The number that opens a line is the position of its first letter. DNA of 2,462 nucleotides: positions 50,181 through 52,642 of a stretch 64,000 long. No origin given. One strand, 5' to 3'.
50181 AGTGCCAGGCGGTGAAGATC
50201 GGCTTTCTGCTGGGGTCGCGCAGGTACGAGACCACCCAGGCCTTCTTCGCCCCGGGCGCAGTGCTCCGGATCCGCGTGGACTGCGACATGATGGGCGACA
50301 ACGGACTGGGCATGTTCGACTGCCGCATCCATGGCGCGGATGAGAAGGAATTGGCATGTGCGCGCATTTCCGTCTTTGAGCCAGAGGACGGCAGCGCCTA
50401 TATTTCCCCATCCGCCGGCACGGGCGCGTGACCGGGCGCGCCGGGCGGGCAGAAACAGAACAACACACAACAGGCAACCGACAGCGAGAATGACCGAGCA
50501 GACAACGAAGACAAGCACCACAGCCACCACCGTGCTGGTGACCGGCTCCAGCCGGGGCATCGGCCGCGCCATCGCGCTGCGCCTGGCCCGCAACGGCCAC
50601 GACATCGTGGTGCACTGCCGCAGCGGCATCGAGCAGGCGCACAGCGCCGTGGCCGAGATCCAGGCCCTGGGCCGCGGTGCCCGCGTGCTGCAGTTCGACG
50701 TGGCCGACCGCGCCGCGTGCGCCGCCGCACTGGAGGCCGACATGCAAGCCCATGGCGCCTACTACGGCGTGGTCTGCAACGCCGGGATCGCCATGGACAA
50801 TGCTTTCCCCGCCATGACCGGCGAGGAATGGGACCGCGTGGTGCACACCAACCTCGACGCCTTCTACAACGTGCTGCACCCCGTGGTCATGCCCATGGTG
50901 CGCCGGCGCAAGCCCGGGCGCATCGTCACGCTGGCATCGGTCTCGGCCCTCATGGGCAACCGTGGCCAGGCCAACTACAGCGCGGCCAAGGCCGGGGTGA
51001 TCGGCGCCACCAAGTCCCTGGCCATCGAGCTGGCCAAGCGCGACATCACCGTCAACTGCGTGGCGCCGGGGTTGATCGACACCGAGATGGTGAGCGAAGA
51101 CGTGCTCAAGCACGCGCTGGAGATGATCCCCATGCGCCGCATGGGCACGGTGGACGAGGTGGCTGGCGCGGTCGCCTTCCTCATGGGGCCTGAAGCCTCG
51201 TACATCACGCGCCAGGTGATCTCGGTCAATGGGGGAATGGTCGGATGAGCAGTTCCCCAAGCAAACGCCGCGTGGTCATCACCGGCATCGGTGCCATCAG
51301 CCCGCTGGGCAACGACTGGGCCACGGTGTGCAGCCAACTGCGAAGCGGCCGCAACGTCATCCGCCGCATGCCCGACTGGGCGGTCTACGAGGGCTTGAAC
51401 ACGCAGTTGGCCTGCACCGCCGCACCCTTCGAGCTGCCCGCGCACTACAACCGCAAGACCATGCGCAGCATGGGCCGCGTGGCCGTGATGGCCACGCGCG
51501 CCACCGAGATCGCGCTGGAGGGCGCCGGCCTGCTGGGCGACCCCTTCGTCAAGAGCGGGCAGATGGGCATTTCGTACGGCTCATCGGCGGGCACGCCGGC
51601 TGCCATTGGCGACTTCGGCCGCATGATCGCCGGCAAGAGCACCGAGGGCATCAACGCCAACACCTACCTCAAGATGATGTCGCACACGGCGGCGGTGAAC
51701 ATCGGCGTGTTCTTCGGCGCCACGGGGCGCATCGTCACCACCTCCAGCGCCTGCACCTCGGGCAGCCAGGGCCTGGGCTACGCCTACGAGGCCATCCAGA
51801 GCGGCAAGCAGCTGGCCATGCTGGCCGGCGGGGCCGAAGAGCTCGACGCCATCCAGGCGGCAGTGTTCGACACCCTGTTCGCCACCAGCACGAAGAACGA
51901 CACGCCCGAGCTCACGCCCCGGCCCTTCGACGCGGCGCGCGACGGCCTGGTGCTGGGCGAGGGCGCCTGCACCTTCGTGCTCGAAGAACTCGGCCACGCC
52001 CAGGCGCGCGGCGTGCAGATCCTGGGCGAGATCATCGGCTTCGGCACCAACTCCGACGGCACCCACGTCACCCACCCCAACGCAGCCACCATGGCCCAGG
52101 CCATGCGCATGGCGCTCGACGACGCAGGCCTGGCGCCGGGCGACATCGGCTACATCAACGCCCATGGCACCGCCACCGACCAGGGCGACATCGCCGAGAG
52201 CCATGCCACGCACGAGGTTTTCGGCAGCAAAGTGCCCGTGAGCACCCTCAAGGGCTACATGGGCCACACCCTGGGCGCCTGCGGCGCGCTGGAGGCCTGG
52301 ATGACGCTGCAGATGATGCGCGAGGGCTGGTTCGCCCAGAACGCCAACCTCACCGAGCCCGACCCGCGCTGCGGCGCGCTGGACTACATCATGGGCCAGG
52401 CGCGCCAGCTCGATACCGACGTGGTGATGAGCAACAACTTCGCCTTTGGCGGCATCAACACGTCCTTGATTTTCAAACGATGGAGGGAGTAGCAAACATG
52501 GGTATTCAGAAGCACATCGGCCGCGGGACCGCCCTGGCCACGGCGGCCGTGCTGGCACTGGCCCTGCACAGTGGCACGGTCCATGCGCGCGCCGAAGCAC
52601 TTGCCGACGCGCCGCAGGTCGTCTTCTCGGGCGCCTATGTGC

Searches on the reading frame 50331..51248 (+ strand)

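Call 22: search_protein_families(library=phrogs, proteins=[window:50331-51248:+], max_evalue=0.001)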
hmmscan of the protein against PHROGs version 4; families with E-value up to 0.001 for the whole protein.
window:50331-51248:+ (305 aa): 1 family
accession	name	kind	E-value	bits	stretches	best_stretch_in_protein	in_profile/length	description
phrog_3142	-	moron, auxiliary metabolic gene and host takeover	8.8e-51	174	1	51-303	271-519/596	FabG-like 3-oxoacyl-(acyl-carrier-protein) reductase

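Call 23: search_protein_families(library=pfam, proteins=[window:50331-51248:+], max_evalue=0.001)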
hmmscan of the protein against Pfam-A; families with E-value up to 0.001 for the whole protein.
window:50331-51248:+ (305 aa): 5 families
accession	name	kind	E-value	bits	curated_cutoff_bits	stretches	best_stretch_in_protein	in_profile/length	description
PF13561.12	adh_short_C2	-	4.8e-54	183.9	27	1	74-303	5-235/236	Enoyl-(Acyl carrier protein) reductase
PF00106.31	adh_short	-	8.6e-51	172.6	26.6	1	67-256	2-189/195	short chain dehydrogenase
PF08659.16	KR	-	1.4e-22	81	22.6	1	67-221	2-154/180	KR domain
PF01370.27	Epimerase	-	0.00016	21.6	20.9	1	68-139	1-64/240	NAD dependent epimerase/dehydratase family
PF23441.1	SDR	-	0.00081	19.3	27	0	66-256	8-201/258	SDR-like rossmann domain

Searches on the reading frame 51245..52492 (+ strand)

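Call 22: search_protein_families(library=phrogs, proteins=[window:51245-52492:+], max_evalue=0.001)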
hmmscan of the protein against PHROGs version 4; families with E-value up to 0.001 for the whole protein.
window:51245-52492:+ (415 aa): 0 families

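Call 23: search_protein_families(library=pfam, proteins=[window:51245-52492:+], max_evalue=0.001)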
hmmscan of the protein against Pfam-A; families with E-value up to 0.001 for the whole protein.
window:51245-52492:+ (415 aa): 3 families
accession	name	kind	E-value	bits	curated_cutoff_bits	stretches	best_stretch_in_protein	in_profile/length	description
PF00109.32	ketoacyl-synt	-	7.1e-34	118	20.8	1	8-250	2-250/252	Beta-ketoacyl synthase, N-terminal domain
PF02801.28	Ketoacyl-synt_C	-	6.6e-29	100.8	20.8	1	260-369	1-118/119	Beta-ketoacyl synthase, C-terminal domain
PF00108.29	Thiolase_N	-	0.00056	19.8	26.4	0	159-205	74-120/260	Thiolase, N-terminal domain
